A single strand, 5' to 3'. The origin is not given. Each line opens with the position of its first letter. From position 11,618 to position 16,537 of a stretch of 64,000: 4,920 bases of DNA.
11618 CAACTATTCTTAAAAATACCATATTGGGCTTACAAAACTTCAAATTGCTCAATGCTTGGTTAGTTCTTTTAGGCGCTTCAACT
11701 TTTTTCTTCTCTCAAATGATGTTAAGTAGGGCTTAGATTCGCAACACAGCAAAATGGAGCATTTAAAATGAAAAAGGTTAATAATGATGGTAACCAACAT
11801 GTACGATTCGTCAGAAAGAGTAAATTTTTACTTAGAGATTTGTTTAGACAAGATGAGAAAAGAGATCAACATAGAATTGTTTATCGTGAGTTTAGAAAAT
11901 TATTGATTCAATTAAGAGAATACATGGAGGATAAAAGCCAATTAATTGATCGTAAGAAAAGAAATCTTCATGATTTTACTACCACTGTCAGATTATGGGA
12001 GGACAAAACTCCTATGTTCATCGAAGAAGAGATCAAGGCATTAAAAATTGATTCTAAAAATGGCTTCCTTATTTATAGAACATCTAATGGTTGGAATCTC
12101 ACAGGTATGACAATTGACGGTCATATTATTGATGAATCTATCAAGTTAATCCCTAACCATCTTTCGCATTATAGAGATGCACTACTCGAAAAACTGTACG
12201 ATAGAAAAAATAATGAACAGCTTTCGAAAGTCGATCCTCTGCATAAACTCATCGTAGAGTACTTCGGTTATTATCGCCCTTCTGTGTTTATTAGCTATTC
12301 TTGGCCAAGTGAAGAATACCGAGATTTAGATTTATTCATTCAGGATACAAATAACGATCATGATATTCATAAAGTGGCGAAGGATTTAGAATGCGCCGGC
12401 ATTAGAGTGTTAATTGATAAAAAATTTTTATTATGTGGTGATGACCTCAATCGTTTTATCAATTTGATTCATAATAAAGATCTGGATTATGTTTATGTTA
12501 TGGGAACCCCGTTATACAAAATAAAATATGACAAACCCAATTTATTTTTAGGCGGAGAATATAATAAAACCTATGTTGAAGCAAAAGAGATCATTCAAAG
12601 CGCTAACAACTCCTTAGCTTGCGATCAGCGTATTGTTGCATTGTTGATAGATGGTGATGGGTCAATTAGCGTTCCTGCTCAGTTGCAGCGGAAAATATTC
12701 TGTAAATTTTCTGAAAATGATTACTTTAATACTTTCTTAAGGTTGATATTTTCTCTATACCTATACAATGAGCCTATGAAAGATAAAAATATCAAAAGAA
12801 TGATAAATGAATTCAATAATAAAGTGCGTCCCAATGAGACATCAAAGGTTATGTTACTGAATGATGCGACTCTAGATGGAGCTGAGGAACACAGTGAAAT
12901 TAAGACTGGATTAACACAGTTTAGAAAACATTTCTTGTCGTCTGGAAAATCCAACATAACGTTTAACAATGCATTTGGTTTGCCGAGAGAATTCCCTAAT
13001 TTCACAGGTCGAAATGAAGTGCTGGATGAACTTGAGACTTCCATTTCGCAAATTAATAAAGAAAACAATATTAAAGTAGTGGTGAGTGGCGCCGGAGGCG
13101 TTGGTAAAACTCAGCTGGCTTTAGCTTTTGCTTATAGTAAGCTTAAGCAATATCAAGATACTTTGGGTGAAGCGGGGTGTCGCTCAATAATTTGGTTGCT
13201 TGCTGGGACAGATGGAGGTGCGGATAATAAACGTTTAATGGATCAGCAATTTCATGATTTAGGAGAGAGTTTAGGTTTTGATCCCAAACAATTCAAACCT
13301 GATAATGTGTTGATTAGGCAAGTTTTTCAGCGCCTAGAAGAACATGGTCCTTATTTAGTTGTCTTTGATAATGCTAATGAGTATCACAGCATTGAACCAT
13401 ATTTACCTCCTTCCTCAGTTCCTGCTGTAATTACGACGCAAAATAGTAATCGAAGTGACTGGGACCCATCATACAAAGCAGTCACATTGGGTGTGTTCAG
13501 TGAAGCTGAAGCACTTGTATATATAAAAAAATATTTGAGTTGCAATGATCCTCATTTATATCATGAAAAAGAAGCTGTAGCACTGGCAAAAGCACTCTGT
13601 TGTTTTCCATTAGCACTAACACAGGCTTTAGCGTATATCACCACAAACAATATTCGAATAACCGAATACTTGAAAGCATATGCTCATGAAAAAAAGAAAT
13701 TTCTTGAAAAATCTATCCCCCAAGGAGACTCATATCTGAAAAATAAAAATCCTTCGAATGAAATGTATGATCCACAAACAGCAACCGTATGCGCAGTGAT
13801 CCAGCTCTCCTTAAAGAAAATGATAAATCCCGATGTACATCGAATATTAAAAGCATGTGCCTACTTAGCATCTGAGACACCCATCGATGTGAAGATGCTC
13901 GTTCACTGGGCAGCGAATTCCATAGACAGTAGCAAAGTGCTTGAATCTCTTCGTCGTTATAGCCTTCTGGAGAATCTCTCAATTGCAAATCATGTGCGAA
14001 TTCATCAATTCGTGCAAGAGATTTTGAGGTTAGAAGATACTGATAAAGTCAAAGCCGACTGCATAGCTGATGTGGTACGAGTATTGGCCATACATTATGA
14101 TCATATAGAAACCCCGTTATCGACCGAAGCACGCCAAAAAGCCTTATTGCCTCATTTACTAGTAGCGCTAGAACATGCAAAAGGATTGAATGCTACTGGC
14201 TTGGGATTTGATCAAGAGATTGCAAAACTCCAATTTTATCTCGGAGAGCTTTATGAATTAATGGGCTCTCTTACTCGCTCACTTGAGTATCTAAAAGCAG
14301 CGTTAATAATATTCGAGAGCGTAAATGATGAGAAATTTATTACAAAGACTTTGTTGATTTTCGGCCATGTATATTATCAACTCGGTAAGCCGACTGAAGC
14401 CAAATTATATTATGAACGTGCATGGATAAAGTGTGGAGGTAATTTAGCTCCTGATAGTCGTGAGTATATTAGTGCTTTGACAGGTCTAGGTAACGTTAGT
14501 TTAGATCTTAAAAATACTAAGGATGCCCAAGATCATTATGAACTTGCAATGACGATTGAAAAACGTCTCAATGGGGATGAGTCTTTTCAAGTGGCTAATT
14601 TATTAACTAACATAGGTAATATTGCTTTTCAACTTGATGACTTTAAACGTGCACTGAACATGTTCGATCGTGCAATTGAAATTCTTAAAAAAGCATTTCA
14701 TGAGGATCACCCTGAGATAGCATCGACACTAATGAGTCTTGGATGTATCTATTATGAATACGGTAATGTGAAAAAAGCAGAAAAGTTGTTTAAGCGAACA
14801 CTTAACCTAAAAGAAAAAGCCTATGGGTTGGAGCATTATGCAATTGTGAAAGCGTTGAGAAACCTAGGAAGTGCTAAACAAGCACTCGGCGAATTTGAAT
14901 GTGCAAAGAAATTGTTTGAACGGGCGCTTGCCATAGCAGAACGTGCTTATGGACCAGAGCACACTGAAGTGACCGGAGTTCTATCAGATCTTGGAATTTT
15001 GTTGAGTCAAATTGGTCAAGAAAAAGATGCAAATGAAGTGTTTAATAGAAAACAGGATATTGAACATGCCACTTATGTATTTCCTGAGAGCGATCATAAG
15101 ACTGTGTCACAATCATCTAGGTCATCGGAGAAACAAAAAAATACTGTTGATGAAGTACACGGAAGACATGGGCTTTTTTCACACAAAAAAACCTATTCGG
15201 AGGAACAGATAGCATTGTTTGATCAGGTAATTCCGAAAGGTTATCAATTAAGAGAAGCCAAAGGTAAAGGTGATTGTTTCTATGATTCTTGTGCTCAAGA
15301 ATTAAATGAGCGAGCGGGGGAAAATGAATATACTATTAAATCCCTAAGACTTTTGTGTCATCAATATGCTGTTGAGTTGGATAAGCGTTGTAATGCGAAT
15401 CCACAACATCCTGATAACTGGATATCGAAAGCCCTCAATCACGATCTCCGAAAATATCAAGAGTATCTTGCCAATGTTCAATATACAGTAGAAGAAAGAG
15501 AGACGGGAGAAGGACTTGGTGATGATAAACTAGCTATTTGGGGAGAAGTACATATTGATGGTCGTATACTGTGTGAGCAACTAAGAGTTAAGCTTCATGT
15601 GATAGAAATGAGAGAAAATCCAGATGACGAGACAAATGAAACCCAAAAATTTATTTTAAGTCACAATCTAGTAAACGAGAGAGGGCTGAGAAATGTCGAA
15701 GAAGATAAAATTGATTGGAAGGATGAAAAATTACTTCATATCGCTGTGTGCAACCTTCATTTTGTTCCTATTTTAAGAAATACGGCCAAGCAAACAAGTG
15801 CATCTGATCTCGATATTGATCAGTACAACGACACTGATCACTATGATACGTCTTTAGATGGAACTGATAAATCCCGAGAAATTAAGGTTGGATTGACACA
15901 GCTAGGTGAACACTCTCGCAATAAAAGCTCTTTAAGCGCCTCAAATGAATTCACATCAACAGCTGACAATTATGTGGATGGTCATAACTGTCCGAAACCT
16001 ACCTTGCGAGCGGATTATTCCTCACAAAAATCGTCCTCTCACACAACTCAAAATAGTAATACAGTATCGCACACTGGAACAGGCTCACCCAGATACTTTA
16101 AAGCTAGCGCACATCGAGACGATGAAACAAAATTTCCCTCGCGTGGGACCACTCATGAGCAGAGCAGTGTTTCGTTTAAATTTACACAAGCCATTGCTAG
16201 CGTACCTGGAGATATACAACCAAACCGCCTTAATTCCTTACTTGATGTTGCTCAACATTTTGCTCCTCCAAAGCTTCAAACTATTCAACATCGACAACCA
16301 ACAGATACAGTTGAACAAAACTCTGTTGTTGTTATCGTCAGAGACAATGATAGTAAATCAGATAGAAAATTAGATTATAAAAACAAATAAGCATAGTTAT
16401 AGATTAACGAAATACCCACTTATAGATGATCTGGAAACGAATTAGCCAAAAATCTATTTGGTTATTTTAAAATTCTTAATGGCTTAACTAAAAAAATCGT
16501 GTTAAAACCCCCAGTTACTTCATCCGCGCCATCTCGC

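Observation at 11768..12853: The same 362-aa N-module + TIR-like cassette heads both a stand-alone enzyme and a STAND ATPase (domain swap at a sharp breakpoint)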

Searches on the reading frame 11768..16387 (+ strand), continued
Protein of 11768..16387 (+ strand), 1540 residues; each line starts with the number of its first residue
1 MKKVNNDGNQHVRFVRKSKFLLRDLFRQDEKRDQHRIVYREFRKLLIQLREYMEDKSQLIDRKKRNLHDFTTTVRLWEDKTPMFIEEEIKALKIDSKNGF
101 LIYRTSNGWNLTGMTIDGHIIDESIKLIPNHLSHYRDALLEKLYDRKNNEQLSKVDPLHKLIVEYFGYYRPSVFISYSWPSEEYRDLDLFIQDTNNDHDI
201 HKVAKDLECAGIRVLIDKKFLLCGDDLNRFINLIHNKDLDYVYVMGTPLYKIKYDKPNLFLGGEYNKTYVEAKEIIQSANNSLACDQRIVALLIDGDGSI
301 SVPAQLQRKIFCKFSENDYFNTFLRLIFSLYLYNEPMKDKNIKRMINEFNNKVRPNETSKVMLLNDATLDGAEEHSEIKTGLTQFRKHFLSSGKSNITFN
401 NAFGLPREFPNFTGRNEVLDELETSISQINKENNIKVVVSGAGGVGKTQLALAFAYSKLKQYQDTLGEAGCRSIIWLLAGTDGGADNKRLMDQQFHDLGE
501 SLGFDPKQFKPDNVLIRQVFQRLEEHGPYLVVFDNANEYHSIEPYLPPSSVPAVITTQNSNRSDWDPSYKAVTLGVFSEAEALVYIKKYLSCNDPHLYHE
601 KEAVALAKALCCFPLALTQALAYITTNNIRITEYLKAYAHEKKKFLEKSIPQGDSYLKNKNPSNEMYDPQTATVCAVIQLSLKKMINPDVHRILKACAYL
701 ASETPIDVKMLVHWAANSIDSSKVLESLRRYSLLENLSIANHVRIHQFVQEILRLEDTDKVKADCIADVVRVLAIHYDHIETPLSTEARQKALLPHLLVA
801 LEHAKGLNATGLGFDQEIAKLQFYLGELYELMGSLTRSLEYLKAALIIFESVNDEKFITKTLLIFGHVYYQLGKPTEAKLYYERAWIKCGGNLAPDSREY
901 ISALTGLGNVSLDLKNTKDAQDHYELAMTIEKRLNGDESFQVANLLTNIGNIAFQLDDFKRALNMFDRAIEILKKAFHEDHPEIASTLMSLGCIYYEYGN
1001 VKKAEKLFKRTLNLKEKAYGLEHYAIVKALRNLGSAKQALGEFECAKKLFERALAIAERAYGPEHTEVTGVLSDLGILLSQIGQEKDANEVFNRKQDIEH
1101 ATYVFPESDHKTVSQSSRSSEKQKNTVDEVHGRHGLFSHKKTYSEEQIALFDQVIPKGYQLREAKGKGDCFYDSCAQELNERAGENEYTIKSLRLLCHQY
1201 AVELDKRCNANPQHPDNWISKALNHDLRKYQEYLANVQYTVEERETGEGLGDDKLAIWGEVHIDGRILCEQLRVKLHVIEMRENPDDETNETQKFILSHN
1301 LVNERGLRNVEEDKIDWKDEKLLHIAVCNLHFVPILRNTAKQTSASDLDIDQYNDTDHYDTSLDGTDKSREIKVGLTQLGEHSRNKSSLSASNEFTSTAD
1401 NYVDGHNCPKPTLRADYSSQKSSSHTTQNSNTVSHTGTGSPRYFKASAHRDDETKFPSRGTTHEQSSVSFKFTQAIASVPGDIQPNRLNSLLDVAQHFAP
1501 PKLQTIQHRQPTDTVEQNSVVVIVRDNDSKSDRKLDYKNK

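Call 86: find_encoding_contigs(protein=P0153, flank=5000, max_places=3)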
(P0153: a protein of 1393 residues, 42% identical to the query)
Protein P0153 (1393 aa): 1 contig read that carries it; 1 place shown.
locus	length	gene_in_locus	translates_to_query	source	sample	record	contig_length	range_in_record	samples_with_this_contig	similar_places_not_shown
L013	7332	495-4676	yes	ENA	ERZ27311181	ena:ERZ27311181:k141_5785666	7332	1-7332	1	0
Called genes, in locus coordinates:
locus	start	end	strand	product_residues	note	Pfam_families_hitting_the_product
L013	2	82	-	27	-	?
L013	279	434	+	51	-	-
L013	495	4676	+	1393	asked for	PF13424:TPR_12, PF13424:TPR_12, PF13424:TPR_12, PF13424:TPR_12, PF24885:TPR_NPHP3, PF13424:TPR_12, PF24885:TPR_NPHP3, PF17874:TPR_MalT, +22 more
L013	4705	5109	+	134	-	-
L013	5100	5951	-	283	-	PF00196:GerE (faint)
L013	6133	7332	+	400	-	?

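Call 87: find_encoding_contigs(protein=P0154, flank=5000, max_places=3)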
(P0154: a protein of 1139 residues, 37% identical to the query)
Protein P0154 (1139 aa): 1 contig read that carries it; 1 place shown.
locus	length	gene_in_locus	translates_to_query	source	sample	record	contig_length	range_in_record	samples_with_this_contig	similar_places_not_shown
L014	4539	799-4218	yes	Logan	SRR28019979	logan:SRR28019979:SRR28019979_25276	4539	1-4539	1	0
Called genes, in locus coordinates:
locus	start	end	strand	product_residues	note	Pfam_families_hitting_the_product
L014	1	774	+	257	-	?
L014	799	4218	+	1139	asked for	PF00515:TPR_1 (faint), PF07719:TPR_2 (faint), PF13424:TPR_12, PF24885:TPR_NPHP3, PF13424:TPR_12 (weak), PF12796:Ank_2 (weak), PF00023:Ank (weak), PF13637:Ank_4 (weak), +3 more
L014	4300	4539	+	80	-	?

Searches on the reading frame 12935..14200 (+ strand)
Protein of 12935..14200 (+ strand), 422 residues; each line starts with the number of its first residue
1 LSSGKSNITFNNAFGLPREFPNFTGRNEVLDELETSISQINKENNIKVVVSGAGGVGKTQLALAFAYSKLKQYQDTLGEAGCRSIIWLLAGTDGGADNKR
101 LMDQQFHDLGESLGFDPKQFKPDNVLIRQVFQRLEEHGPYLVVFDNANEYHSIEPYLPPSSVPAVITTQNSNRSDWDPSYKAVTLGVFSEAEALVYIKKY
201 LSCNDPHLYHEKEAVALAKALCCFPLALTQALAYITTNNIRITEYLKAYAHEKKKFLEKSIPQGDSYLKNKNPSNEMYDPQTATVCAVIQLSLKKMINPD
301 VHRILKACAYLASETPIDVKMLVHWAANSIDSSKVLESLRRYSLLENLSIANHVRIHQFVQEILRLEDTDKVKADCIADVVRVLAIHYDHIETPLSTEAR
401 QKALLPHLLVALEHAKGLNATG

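Call 83: search_protein_families(library=pfam, proteins=[window:12935-14200:+], max_evalue=1)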
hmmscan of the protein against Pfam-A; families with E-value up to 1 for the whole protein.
window:12935-14200:+ (422 aa): 20 families
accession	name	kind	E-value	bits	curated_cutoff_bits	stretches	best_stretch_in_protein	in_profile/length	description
PF13191.12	AAA_16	-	0.00034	21.6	32.6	1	23-85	2-63/167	AAA ATPase domain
PF00931.28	NB-ARC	-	0.002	17.9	23.5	1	38-158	10-123/248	NB-ARC domain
PF01695.23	IstB_IS21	-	0.0041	17.1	24.1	1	36-71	85-118/238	IstB-like ATP binding protein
PF13481.12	AAA_25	-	0.0047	17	27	1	48-153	36-158/195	AAA domain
PF05621.17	TniB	-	0.0072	16.2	22.4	1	23-148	13-129/189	Bacterial TniB protein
PF05496.18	RuvB_N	-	0.0098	16.1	27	1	17-71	3-59/159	Holliday junction DNA helicase RuvB P-loop domain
PF19532.5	Ig_TMEM131L_2nd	-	0.013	15.9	27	1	283-351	25-89/156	Transmembrane protein 131-like, second Ig-like domain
PF20703.3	nSTAND1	-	0.022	14.8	27.1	1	21-150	14-127/379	Novel STAND NTPase 1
PF00071.28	Ras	-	0.024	14.7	21.6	1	47-80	1-35/162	Ras family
PF01656.29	CbiA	-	0.039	14.3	25.4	1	48-68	2-22/125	CobQ/CobB/MinD/ParA nucleotide binding domain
PF25199.1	nSTAND_NTPase5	-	0.047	13.9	34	1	24-70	19-66/145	Novel STAND NTPase 5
PF20720.3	nSTAND3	-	0.05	13.7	27.2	1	44-73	16-46/155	Novel STAND NTPase 3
PF13401.12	AAA_22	-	0.068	13.9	27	1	48-148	8-94/130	AAA domain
PF08477.19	Roc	-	0.071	13.8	27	1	47-79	1-34/119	Ras of Complex, Roc, domain of DAPkinase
PF02374.21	ArsA_ATPase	-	0.14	11.8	24.3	1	48-72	4-28/305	Anion-transporting ATPase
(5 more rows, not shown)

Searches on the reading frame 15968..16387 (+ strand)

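Call 83: search_protein_families(library=pfam, proteins=[window:15968-16387:+], max_evalue=1)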
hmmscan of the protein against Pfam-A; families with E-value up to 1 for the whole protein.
window:15968-16387:+ (140 aa): 1 family
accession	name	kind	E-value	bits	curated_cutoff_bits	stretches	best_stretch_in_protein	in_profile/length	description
PF15388.11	FAM117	-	0.18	11.7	27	1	3-81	155-239/310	Protein Family FAM117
